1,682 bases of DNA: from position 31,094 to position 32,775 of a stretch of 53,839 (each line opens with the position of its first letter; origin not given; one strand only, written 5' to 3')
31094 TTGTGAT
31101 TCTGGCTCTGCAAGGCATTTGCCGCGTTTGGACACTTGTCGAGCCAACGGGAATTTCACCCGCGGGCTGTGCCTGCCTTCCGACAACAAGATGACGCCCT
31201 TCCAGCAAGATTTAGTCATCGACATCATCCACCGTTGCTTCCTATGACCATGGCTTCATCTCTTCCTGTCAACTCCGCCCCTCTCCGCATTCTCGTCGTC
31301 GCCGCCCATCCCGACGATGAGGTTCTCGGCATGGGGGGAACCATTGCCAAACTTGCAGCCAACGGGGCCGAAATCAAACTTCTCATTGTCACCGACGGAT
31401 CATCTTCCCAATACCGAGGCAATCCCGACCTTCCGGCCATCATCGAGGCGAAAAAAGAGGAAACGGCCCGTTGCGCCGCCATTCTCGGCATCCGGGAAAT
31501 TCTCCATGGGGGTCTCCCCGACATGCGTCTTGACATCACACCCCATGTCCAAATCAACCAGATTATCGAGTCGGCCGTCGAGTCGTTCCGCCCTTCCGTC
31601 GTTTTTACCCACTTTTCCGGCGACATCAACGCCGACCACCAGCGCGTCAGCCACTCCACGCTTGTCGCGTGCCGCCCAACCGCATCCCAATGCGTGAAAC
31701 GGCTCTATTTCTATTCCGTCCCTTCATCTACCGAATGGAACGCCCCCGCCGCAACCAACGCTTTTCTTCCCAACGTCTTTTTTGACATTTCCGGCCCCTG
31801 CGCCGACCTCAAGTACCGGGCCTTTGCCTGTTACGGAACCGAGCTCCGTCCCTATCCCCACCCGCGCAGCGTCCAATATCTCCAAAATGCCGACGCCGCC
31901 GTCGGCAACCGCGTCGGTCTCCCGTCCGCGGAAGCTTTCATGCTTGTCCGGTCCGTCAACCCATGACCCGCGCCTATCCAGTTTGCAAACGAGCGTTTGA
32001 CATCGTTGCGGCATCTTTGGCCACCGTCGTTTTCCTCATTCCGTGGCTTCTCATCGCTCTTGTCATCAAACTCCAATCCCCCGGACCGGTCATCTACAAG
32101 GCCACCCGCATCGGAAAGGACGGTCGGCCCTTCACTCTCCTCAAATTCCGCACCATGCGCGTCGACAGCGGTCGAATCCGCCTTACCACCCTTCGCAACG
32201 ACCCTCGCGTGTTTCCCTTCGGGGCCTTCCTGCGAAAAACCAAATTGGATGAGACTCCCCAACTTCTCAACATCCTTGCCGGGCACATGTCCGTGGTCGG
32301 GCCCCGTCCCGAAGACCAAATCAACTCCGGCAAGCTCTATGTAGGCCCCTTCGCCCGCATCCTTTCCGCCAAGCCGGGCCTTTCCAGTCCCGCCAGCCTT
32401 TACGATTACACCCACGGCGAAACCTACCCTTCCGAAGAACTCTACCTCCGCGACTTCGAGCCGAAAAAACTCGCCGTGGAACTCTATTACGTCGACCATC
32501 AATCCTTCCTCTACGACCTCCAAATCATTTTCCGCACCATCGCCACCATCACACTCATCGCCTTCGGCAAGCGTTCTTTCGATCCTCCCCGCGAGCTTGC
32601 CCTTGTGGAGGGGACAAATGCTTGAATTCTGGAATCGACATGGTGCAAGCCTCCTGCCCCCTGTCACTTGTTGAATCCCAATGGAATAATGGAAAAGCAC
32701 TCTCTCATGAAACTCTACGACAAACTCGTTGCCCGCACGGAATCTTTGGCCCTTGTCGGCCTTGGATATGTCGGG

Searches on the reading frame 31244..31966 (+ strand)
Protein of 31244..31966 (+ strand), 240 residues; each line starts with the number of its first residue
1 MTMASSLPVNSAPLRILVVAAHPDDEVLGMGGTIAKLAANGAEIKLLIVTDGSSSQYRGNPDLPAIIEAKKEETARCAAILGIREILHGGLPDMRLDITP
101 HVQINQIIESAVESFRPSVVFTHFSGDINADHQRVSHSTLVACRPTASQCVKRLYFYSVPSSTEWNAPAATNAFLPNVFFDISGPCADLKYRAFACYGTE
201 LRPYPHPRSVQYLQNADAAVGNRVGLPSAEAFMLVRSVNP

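Call 4: search_protein_families(library=pfam, proteins=[window:31244-31966:+], max_evalue=0.01)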
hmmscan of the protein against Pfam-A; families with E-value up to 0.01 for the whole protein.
window:31244-31966:+ (240 aa): 2 families
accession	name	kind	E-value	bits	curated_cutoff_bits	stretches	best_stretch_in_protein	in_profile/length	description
PF02585.22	PIG-L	-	6.8e-29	101.4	28.2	1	17-141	1-127/129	GlcNAc-PI de-N-acetylase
PF07545.19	Vg_Tdu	-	0.0077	16.5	27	0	118-129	7-18/31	Vestigial/Tondu family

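Call 7: find_encoding_contigs(protein=window:31244-31966:+, flank=6000, max_places=10)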
Protein window:31244-31966:+ (240 aa): 5 contigs read that carry it; 5 places shown.
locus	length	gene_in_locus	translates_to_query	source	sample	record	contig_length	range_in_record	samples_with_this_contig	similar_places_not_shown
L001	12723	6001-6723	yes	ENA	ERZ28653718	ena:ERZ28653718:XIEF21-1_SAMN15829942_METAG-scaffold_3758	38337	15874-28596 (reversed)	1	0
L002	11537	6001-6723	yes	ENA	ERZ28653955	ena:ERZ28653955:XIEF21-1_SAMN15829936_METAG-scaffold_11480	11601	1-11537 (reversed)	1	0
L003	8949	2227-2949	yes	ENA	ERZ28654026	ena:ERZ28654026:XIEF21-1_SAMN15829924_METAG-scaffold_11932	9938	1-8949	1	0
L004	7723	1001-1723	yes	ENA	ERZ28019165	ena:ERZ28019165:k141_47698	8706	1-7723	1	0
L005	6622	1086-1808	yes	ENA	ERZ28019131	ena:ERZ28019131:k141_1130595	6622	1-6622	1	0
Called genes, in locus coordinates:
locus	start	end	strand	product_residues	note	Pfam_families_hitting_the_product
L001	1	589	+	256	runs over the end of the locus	-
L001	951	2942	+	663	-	PF01134:GIDA, PF07992:Pyr_redox_2 (weak), PF12831:FAD_oxidored, PF01134:GIDA, PF13932:SAM_GIDA_C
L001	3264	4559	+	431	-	PF01041:DegT_DnrJ_EryC1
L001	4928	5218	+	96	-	-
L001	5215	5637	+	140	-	PF01850:PIN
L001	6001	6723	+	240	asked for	PF02585:PIG-L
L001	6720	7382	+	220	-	PF02397:Bac_transf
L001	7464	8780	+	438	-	PF03446:NAD_binding_2 (weak), PF03721:UDPG_MGDP_dh_N, PF00984:UDPG_MGDP_dh, PF03720:UDPG_MGDP_dh_C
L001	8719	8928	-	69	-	-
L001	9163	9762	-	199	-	PF00132:Hexapep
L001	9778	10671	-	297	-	PF00535:Glycos_transf_2, PF10111:Glyco_tranf_2_2, PF13641:Glyco_tranf_2_3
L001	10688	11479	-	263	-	-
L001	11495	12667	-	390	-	PF13439:Glyco_transf_4, PF13579:Glyco_trans_4_4 (weak), PF00534:Glycos_transf_1, PF13692:Glyco_trans_1_4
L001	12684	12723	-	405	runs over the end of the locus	PF04230:PS_pyruv_trans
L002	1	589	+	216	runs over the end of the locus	?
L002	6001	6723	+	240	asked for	PF02585:PIG-L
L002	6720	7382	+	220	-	PF02397:Bac_transf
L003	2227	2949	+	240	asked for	PF02585:PIG-L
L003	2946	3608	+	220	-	PF02397:Bac_transf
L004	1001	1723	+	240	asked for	PF02585:PIG-L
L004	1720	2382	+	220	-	PF02397:Bac_transf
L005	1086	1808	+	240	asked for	PF02585:PIG-L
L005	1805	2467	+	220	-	PF02397:Bac_transf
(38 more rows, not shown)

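Call 9: find_related_loci(query=window:31244-31966:+, collection=genome_contigs, flank=6000)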
Query window:31244-31966:+ (240 aa) in genome_contigs; peptide patterns used: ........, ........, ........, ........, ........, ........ (x = any residue, [..] = any of these).
462 stretches matched a pattern; 219 encode a relative of the query (tblastn E <= 1e-3); the best 80 are kept; 80 distinct loci.
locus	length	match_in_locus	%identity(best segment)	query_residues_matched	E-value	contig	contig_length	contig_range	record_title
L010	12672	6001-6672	67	15-238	2e-106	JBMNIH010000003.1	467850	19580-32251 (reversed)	MAG: Clostridia bacterium isolate SBF912LR0HQ0057 contig_30748, whole genome shotgun sequence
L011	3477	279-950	63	15-238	4e-98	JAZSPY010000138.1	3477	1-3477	MAG: Clostridia bacterium isolate T1900044545_TS20190011.MAGScoT_cleanbin_000020 SGB_122_k141_1958905, whole genome shot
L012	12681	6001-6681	62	11-238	6e-94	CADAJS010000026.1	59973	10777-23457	MAG: uncultured Bacteroidales bacterium isolate RUG13359 genome assembly, contig: RUG13359_asm_26, whole genome shotgun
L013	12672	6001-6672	62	15-239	1e-92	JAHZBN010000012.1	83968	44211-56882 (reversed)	MAG: Butyricimonas sp. isolate HRGM_Genome_2069 HRGM_Genome_2069_12, whole genome shotgun sequence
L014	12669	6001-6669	61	15-238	2e-90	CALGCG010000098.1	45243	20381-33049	MAG TPA_asm: uncultured Bacteroidales bacterium isolate SRR6425758_bin.91_CONCOCT_v1.1_MAG genome assembly, contig: ERZ1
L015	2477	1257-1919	58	15-236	1e-90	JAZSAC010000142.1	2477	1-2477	MAG: Acutalibacteraceae bacterium isolate T1900044941_TS20190407.MAGScoT_cleanbin_000004 SGB_3461_k141_190588, whole gen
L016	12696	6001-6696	56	4-236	1e-86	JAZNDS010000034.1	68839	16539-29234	MAG: Eubacteriales bacterium isolate T1900044726_TS20190192.MAGScoT_cleanbin_000012 SGB_1951_k141_922384, whole genome s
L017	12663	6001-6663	58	15-236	4e-86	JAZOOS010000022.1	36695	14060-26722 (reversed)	MAG: Eubacteriales bacterium isolate T1900045627_YK20190321.MAGScoT_cleanbin_000008 SGB_8034_k141_1200695, whole genome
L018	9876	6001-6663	58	15-236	5e-86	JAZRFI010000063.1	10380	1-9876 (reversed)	MAG: Eubacteriales bacterium isolate T1900045495_YK20190189.MAGScoT_cleanbin_000010 SGB_7430_k141_1385080, whole genome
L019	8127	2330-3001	58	15-239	4e-86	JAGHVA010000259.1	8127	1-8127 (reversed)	MAG: Candidatus Colimorpha onthohippi isolate E5_36 c_000000250064, whole genome shotgun sequence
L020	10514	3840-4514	56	15-239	7e-84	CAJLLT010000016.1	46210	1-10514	MAG TPA_asm: uncultured Clostridiales bacterium isolate ERR321613-bin.34 genome assembly, contig: NODE_551_length_46210_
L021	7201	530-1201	54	14-238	1e-80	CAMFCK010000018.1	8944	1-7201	MAG: uncultured Clostridia bacterium isolate SRR15057928_bin.34_metaWRAP_v1.3_MAG genome assembly, contig: ERZ10407477.3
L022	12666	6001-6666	54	16-238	5e-80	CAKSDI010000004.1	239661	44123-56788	MAG: uncultured Eubacteriales bacterium isolate REFINED_METABAT215_TOP10_CONTIGS_1500_ASSEMBLY_K77_MERGED__Hadza_MoBio_h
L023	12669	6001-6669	58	15-238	1e-78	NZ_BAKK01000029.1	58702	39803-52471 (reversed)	Bacteroides faecichinchillae JCM 17102, whole genome shotgun sequence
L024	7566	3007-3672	58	14-236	4e-77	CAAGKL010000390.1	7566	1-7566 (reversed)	MAG TPA_asm: Clostridia bacterium, isolate HGM11525, WGS project CAAGKL010000000 data, contig: SRS476302_133_k119_316204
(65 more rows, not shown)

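Call 36: find_related_loci(query=A4, collection=metagenome_contigs, flank=7000)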
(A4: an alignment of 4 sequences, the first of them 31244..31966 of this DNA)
Query A4 (240 aa) in metagenome_contigs; peptide patterns used: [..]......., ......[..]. (x = any residue, [..] = any of these).
600 stretches matched a pattern (row limit reached: there are more); 287 encode a relative of the query (tblastn E <= 1e-3); the best 80 are kept; 80 distinct loci.
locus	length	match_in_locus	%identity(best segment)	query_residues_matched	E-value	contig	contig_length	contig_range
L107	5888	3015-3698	55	10-238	3e-85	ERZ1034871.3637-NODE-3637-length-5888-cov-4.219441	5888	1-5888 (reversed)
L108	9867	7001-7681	45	14-240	2e-60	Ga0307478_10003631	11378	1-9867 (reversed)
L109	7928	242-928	49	6-239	3e-60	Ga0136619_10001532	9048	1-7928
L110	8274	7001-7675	41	9-239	2e-55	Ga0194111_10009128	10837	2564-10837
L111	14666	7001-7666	41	15-238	8e-56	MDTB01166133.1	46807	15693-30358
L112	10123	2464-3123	41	16-236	9e-55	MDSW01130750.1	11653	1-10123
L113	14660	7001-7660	43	14-239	1e-54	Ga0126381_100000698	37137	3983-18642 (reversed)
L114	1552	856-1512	41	16-234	4e-56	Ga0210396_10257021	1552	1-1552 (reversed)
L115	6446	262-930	42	15-239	4e-54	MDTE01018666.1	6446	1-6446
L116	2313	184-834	43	16-238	7e-55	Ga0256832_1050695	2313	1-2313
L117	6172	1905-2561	40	15-239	3e-54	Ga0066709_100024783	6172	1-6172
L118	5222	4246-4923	43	14-239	6e-54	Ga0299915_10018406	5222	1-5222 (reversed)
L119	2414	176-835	46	15-239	3e-54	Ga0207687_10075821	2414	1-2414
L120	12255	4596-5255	42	14-239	2e-53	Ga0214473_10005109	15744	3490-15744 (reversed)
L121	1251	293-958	43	16-238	2e-56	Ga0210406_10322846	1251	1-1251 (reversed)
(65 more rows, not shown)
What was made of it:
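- Tried and rejected: It was uninformative (call 36).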

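Call 52: find_homologous_proteins(query=window:31244-31966:+, max_evalue=1e-60)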
Query window:31244-31966:+ (240 aa): 780 proteins with E <= 1e-60 among 8000 candidates; the best 120 are listed.
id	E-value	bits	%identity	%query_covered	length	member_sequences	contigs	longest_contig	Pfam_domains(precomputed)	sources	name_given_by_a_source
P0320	3.8e-155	532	100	99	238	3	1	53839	PF02585.23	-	-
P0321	6.6e-122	423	77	99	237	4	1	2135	PF02585.23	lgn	-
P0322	3.0e-116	405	77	94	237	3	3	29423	PF02585.23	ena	-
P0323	6.0e-115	400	79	94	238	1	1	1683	PF02585.23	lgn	-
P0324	6.6e-115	400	80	94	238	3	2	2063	PF02585.23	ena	-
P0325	2.4e-113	395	73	99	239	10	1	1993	PF02585.23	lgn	-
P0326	1.7e-102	360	69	93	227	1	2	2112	PF02585.23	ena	-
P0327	1.1e-101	357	68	95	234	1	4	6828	PF02585.23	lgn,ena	-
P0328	1.1e-99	351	66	93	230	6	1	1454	PF02585.23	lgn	-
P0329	1.1e-99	351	66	94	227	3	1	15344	PF02585.23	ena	-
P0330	1.5e-99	350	66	93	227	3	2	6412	PF02585.23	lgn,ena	-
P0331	1.9e-99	350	67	93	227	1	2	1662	PF02585.23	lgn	-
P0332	4.3e-99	349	67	93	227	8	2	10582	PF02585.23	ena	-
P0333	6.9e-99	348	67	93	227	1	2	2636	PF02585.23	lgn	-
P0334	8.6e-99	348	67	94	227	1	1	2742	PF02585.23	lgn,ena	-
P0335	9.7e-99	347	67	93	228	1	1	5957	PF02585.23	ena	-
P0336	2.1e-98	346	67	93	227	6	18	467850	PF02585.23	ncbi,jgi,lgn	ncbi:MAG: PIG-L deacetylase family protein [Clostridia bacterium]|jgi:LmbE family N-acetylglucosamin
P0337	2.8e-98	346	65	93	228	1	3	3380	PF02585.23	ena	-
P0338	1.2e-97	344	65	93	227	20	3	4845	PF02585.23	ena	-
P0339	5.0e-97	342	64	93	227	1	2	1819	PF02585.23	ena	-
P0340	5.0e-97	342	64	93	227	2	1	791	PF02585.23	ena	-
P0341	9.6e-97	341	65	93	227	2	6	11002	PF02585.23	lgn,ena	-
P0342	1.7e-96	340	65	94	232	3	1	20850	PF02585.23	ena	-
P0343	1.8e-96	340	64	94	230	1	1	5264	PF02585.23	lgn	-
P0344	1.8e-96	340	64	94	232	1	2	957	PF02585.23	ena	-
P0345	2.0e-96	340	66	93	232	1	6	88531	PF02585.23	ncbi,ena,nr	ncbi:MAG: PIG-L family deacetylase [Acidaminococcaceae bacterium]|nr:PIG-L family deacetylase [Acida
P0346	2.3e-96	340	64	93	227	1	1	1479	PF02585.23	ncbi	-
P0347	3.7e-96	339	65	94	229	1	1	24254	PF02585.23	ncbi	-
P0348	4.8e-96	339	64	94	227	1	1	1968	PF02585.23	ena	-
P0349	8.3e-96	338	65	93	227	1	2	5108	PF02585.23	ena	-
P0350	1.0e-95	338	65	94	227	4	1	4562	PF02585.23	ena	-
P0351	1.1e-95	337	67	94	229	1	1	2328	PF02585.23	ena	-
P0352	2.0e-95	337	65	93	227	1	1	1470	PF02585.23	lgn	-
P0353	3.5e-95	336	65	94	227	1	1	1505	PF02585.23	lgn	-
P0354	6.3e-95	335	64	94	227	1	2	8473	PF02585.23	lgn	-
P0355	6.9e-95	335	64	93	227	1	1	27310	PF02585.23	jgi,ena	-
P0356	8.8e-95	335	67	94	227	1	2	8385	PF02585.23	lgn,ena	-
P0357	1.1e-94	334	63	93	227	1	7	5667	PF02585.23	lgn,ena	-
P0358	1.2e-94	334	62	94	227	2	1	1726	PF02585.23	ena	-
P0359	2.2e-94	333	64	93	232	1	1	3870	PF02585.23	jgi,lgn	jgi:LmbE family N-acetylglucosaminyl deacetylase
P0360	2.3e-94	333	63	94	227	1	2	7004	PF02585.23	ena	-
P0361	6.0e-94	332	64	93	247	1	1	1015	PF02585.23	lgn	-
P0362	6.5e-94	332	63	93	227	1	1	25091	PF02585.23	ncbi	-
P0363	9.0e-94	331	64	94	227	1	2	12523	PF02585.23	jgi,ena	-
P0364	1.2e-93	331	64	93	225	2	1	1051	PF02585.23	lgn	-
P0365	1.4e-93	331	66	93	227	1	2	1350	PF02585.23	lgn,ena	-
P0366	1.7e-93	330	64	93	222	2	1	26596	PF02585.23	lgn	-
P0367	3.2e-93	329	66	94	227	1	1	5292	PF02585.23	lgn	-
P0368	3.9e-93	329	66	93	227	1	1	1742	PF02585.23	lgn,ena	-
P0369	4.6e-93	329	64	93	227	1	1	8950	PF02585.23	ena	-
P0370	5.1e-93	329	65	94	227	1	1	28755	PF02585.23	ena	-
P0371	8.1e-93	328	64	94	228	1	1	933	PF02585.23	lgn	-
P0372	1.1e-92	328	66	93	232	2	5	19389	PF02585.23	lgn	-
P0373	1.2e-92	328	63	93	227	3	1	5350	PF02585.23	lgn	-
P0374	6.0e-92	325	64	94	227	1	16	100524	PF02585.23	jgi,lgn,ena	-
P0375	1.0e-91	324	63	93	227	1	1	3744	PF02585.23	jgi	-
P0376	3.8e-91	323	64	93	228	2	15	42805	PF02585.23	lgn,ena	-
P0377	3.9e-91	323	67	90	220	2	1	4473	PF02585.23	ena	-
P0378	4.2e-91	322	61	93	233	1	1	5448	PF02585.23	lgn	-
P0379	4.2e-91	322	63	93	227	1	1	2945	PF02585.23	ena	-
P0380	4.5e-91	322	62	95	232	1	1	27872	PF02585.23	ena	-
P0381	7.0e-91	322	62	94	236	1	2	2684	PF02585.23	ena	-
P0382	1.4e-90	321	63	93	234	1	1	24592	PF02585.23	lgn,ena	-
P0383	1.7e-90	320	64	94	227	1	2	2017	PF02585.23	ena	-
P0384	2.4e-90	320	63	93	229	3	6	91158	PF02585.23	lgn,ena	-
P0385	4.3e-90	319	62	94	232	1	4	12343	PF02585.23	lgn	-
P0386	4.9e-90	319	63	94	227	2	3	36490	PF02585.23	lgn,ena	-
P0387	5.5e-90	319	63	93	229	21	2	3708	PF02585.23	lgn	-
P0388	8.7e-90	318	61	94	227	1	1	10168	PF02585.23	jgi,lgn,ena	-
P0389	1.2e-89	318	63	94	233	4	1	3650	PF02585.23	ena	-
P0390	1.3e-89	318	62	93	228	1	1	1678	PF02585.23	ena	-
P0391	1.5e-89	317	58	96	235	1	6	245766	PF02585.23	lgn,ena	-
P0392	3.3e-89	316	63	93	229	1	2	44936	PF02585.23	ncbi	-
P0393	7.0e-89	315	63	93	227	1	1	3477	PF02585.23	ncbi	-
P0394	8.4e-89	315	61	94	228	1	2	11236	PF02585.23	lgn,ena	-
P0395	1.2e-88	314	63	93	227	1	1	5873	PF02585.23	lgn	-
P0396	2.7e-88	313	63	93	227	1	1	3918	PF02585.23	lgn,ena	-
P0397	3.3e-88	313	59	94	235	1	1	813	PF02585.23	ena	-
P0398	3.9e-88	313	61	94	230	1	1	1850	PF02585.23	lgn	-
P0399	6.0e-88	312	61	93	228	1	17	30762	PF02585.23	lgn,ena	-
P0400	6.2e-88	312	60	94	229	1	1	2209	PF02585.23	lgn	-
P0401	8.3e-88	312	62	94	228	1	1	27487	PF02585.23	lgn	-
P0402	1.7e-87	311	59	93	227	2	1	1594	PF02585.23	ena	-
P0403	2.3e-87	310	61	93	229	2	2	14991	PF02585.23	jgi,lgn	jgi:LmbE family N-acetylglucosaminyl deacetylase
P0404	2.4e-87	310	63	93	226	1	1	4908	PF02585.23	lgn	-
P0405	2.9e-87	310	62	94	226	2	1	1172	PF02585.23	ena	-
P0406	3.2e-87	310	60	93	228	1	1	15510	PF02585.23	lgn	-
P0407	4.6e-87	309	61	94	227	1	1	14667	PF02585.23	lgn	-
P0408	7.1e-87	309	61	93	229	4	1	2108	PF02585.23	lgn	-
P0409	7.2e-87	309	59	93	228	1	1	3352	PF02585.23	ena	-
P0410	8.5e-87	308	61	93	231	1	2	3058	PF02585.23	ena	-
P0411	1.9e-86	307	63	94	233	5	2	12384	PF02585.23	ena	-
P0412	1.9e-86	307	63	93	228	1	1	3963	PF02585.23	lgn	-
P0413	2.2e-86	307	60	94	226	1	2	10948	PF02585.23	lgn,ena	-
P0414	3.2e-86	306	58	93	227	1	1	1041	PF02585.23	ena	-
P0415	3.6e-86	306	62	93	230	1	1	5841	PF02585.23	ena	-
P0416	5.7e-86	306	63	93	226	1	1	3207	PF02585.23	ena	-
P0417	6.0e-86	306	64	94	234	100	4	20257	PF02585.23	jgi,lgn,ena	-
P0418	8.4e-86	305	63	93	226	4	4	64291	PF02585.23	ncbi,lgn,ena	-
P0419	9.2e-86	305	62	94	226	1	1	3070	PF02585.23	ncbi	-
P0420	9.4e-86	305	63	94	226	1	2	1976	PF02585.23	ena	-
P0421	1.1e-85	305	61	93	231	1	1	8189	PF02585.23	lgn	-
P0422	1.3e-85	305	61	94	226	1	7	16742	PF02585.23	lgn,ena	-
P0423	1.4e-85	304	63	94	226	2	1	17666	PF02585.23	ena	-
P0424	1.7e-85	304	62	93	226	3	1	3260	PF02585.23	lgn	-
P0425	2.3e-85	304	59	94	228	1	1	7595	PF02585.23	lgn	-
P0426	2.5e-85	304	58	93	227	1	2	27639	PF02585.23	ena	-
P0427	4.0e-85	303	61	93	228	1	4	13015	PF02585.23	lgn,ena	-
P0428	4.8e-85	303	62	93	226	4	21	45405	PF02585.23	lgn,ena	-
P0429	5.1e-85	303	61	94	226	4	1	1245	PF02585.23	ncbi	-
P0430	6.9e-85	302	61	93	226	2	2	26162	PF02585.23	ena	-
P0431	7.2e-85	302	62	93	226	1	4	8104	PF02585.23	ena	-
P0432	7.6e-85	302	62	93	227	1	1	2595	PF02585.23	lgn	-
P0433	7.9e-85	302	63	94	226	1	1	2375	PF02585.23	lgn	-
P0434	8.7e-85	302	61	93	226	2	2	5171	PF02585.23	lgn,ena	-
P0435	1.4e-84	301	61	94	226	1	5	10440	PF02585.23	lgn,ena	-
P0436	1.4e-84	301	62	93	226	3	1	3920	PF02585.23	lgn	-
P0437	1.6e-84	301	61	94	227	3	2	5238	PF02585.23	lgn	-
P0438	1.7e-84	301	62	93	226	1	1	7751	PF02585.23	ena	-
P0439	1.9e-84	301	61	94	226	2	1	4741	PF02585.23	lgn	-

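Call 53: find_encoding_contigs(protein=P0324, flank=3000, max_places=3)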
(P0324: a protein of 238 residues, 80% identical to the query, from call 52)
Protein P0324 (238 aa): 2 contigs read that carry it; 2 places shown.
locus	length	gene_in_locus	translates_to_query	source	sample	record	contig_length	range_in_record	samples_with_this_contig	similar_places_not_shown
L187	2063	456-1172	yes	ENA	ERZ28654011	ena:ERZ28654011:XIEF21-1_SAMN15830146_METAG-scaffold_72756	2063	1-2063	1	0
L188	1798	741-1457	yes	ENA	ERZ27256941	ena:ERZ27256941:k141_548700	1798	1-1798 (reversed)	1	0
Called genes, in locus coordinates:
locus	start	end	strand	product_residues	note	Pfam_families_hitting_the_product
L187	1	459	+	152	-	?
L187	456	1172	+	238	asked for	PF02585:PIG-L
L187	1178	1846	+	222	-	PF02397:Bac_transf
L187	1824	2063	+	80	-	?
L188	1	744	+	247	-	?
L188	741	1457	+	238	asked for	PF02585:PIG-L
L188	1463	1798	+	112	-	?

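Call 54: find_encoding_contigs(protein=P0321, flank=3000, max_places=3)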
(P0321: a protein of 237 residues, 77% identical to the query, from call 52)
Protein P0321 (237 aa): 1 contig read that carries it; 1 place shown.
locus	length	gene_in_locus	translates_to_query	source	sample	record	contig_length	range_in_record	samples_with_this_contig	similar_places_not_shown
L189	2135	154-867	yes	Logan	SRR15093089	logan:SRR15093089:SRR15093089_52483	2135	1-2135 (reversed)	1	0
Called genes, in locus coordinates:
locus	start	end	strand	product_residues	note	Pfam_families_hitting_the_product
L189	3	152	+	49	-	?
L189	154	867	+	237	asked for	PF02585:PIG-L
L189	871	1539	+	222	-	PF02397:Bac_transf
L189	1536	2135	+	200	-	?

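Call 60: search_protein_families(library=pfam, proteins=[L010:5336-5737:+, L010:5737-5979:+, L024:2138-2980:+], max_evalue=0.1)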
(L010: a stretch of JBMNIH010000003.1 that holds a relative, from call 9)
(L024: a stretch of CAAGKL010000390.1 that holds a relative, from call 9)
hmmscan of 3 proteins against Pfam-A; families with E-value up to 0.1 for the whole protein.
L010:5336-5737:+ (133 aa): 2 families
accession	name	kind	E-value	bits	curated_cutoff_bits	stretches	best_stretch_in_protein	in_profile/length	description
PF04892.17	VanZ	-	6.8e-20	72.4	30.1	1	7-121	1-123/126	VanZ like family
PF10990.13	DUF2809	-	0.0016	19.5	29.3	1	60-100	17-57/86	Protein of unknown function (DUF2809)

L010:5737-5979:+ (80 aa): 0 families

L024:2138-2980:+ (280 aa): 0 families

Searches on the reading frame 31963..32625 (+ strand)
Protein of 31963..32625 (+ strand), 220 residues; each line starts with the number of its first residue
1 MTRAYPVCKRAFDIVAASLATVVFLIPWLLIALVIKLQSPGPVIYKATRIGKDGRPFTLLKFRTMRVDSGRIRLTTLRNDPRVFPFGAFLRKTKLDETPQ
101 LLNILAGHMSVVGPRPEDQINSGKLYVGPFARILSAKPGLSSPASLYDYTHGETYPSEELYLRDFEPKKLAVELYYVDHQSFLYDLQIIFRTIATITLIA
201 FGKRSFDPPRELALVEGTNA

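Call 4: search_protein_families(library=pfam, proteins=[window:31963-32625:+], max_evalue=0.01)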
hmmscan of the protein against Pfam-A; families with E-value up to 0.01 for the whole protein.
window:31963-32625:+ (220 aa): 1 family
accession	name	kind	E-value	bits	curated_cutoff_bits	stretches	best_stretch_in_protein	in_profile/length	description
PF02397.22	Bac_transf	-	5.7e-53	179.6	27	1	9-196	1-177/179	Bacterial sugar transferase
